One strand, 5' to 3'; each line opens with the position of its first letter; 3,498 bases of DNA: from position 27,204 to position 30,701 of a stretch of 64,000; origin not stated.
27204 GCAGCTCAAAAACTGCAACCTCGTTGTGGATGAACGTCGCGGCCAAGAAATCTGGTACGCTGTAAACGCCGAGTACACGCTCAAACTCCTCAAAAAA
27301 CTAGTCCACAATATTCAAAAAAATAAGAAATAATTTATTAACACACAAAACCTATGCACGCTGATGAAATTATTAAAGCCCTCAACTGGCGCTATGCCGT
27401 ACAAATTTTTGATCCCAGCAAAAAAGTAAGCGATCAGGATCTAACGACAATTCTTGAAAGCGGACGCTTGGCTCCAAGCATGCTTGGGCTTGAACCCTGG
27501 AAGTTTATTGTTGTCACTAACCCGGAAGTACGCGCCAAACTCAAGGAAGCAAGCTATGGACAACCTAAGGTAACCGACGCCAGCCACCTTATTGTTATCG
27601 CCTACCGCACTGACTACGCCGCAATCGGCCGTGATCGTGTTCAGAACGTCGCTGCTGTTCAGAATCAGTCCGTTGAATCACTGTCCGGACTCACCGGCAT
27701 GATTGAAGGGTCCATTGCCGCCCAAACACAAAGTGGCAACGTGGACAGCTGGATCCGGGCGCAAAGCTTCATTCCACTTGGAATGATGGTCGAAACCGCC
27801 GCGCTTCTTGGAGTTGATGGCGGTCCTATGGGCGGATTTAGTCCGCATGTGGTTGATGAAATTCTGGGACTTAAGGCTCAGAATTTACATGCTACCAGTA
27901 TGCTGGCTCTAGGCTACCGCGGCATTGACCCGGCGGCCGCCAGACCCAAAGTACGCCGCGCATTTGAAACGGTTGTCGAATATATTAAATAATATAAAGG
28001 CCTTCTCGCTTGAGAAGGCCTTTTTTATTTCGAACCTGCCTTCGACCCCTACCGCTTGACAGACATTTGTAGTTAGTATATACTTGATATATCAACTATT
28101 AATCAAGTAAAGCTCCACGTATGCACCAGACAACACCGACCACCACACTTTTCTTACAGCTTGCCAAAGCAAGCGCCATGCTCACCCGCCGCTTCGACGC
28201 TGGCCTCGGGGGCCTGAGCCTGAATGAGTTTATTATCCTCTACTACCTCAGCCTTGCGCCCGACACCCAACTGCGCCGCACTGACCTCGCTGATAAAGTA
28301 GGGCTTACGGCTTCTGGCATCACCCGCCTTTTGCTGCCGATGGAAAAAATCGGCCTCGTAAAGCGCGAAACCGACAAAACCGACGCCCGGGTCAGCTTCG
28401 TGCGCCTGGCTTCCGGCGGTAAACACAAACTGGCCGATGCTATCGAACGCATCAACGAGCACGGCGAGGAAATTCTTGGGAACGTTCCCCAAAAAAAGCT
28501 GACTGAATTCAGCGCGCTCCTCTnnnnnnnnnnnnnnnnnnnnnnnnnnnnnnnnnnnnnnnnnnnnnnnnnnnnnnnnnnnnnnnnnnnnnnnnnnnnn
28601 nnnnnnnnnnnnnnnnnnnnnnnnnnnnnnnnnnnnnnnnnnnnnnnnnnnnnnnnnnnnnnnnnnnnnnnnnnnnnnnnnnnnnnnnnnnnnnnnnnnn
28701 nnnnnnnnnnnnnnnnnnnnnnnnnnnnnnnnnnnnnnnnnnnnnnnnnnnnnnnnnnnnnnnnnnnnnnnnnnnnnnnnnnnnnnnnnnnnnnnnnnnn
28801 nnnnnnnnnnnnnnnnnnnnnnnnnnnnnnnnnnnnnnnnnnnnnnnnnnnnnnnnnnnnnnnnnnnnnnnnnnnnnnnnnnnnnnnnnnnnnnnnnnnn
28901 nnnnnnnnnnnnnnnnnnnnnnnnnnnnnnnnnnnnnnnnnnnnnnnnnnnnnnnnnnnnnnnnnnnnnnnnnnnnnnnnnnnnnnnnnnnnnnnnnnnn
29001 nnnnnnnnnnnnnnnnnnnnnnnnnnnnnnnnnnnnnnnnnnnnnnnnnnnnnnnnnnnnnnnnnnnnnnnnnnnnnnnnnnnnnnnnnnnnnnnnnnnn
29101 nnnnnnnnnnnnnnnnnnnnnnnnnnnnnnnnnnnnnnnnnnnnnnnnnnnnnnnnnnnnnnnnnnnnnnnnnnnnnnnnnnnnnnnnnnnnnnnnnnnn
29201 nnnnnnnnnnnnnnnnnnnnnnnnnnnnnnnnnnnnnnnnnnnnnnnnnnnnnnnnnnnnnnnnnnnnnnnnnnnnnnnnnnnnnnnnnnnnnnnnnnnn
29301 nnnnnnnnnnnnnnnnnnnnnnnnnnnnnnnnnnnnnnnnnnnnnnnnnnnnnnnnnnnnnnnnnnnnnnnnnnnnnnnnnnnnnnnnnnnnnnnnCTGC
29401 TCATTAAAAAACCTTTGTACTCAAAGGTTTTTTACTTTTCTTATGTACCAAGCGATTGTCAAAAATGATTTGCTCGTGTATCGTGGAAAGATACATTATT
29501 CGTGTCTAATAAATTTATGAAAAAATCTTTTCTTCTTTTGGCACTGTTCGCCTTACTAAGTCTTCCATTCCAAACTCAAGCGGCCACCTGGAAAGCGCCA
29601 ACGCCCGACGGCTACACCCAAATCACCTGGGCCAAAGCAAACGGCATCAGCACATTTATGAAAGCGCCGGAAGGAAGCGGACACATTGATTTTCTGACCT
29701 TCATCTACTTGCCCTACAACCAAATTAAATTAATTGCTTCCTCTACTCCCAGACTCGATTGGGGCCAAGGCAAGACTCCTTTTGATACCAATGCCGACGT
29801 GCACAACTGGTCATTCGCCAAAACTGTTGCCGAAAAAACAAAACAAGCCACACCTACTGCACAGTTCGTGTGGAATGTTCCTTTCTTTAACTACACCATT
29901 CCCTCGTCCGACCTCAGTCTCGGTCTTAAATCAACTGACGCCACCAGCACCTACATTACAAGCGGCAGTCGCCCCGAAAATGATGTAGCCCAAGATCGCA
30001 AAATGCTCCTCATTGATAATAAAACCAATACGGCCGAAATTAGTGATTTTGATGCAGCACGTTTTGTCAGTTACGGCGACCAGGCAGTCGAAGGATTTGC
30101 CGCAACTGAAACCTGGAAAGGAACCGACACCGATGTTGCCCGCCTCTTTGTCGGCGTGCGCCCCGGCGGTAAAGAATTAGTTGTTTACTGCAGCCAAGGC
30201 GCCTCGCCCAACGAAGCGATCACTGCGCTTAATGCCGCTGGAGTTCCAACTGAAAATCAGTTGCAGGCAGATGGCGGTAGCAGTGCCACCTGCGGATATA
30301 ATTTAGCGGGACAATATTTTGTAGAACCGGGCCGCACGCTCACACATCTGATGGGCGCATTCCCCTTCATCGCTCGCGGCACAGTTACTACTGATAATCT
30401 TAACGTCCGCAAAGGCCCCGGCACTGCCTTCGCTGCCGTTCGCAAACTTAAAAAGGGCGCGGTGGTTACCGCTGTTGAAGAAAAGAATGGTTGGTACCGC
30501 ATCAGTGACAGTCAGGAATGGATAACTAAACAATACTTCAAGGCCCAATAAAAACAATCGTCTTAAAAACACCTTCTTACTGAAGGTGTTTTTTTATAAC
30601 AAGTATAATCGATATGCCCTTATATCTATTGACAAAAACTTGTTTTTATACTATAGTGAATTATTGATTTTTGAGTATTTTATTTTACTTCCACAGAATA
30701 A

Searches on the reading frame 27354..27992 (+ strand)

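Call 102: search_protein_families(library=pfam, proteins=[window:27354-27992:+], max_evalue=0.0001)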
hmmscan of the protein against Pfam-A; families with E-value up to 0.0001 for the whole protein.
window:27354-27992:+ (212 aa): 1 family
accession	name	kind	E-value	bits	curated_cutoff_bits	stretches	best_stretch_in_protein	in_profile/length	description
PF00881.29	Nitroreductase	-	8.5e-20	72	23.5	1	11-188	2-167/167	Nitroreductase family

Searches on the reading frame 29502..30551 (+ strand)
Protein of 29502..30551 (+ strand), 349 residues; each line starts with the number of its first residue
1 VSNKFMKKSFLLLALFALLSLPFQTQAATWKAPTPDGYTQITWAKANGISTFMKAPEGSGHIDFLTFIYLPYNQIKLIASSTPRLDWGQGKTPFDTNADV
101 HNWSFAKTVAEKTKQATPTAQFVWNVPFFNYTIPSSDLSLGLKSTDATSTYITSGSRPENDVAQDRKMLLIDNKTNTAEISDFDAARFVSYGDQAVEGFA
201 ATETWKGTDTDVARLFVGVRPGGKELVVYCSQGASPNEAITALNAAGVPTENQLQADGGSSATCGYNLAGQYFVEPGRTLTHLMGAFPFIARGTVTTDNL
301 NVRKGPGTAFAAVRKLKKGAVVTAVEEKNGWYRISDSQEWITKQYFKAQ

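Call 102: search_protein_families(library=pfam, proteins=[window:29502-30551:+], max_evalue=0.0001)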
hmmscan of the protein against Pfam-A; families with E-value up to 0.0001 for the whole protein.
window:29502-30551:+ (349 aa): 2 families
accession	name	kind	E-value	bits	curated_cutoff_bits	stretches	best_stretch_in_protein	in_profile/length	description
PF08239.17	SH3_3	-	5e-11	43.1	27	1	298-345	1-52/54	Bacterial SH3 domain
PF06347.19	SH3_4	-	1.3e-08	34.9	24.1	1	298-338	3-43/56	Bacterial SH3 domain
